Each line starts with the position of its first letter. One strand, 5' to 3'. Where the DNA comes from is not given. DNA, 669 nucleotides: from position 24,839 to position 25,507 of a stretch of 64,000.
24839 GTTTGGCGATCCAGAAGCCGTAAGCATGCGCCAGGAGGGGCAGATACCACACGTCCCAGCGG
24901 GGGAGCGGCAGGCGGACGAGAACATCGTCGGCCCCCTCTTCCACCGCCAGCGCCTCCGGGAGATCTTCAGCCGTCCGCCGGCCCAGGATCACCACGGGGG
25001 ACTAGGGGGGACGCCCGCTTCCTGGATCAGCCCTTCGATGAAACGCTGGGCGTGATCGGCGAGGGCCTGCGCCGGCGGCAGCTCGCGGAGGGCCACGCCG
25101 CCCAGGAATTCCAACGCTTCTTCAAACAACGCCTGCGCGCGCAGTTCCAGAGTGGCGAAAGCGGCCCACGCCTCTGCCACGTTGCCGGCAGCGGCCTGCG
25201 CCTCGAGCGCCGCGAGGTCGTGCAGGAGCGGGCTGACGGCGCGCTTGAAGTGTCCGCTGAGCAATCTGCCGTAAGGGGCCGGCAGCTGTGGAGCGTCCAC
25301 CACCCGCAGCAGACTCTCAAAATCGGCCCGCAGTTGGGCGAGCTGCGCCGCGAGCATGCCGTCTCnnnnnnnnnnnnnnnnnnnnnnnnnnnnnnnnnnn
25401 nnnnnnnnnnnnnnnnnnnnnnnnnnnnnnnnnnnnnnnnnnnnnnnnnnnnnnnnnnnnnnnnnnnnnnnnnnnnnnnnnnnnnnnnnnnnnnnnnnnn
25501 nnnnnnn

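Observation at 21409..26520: Tightly coupled four-gene operon of unknown function: helical protein, small helical protein, pseudo-duplicated metallopeptidase, giant TPR protein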

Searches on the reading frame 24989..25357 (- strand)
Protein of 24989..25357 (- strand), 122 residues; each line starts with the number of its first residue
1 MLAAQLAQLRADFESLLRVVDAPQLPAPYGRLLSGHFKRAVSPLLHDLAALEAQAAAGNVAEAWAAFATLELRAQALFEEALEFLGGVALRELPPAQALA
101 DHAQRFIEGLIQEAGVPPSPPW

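Call 4: search_protein_families(library=pfam, proteins=[window:24989-25357:-], max_evalue=1)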
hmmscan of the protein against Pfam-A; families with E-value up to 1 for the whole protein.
window:24989-25357:- (122 aa): 0 families

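Call 5: search_protein_families(library=ncbifam, proteins=[window:24989-25357:-], max_evalue=1)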
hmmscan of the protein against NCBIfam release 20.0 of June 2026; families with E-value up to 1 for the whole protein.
window:24989-25357:- (122 aa): 0 families

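Call 6: search_protein_families(library=padloc, proteins=[window:24989-25357:-], max_evalue=1)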
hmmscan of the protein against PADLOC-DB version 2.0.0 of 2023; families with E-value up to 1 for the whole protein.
window:24989-25357:- (122 aa): 0 families

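Call 60: list_cluster_members(proteins=[P0001, P0012, window:24989-25357:-, window:21409-23994:-])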
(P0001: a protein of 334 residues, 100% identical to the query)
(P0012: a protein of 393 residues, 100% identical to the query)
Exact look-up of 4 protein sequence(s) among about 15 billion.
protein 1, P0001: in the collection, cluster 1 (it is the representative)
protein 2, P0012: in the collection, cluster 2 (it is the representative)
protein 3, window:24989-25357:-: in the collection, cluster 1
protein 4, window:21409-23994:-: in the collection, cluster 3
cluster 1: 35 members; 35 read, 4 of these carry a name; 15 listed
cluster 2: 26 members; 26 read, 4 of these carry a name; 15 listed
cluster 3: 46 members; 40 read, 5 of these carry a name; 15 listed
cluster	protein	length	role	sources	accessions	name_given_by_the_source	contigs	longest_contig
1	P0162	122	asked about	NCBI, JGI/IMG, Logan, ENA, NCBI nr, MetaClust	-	-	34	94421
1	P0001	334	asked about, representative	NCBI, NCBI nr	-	-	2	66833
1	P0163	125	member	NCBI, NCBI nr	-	-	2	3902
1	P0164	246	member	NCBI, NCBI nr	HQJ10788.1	MAG TPA: hypothetical protein PKY49_02940, partial [Anaerolineae bacterium] | hypothetical protein [Anaerolineae bacterium]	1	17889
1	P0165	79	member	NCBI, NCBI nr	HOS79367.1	MAG TPA: hypothetical protein PLJ24_03805, partial [Anaerolineae bacterium] | hypothetical protein [Anaerolineae bacterium]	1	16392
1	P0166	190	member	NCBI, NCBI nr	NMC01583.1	MAG: hypothetical protein GYA30_04330, partial [Chloroflexi bacterium] | hypothetical protein [Chloroflexota bacterium]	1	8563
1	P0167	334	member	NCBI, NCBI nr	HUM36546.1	MAG TPA: hypothetical protein PLQ85_06715 [Anaerolineae bacterium] | hypothetical protein [Anaerolineae bacterium]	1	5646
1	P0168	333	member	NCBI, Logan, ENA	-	-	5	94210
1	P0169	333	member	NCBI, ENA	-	-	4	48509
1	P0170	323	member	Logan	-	-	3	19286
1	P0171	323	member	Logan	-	-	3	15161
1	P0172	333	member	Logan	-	-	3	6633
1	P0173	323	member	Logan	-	-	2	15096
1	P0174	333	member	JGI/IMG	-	-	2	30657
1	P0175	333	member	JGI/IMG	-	-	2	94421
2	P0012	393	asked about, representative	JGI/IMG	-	-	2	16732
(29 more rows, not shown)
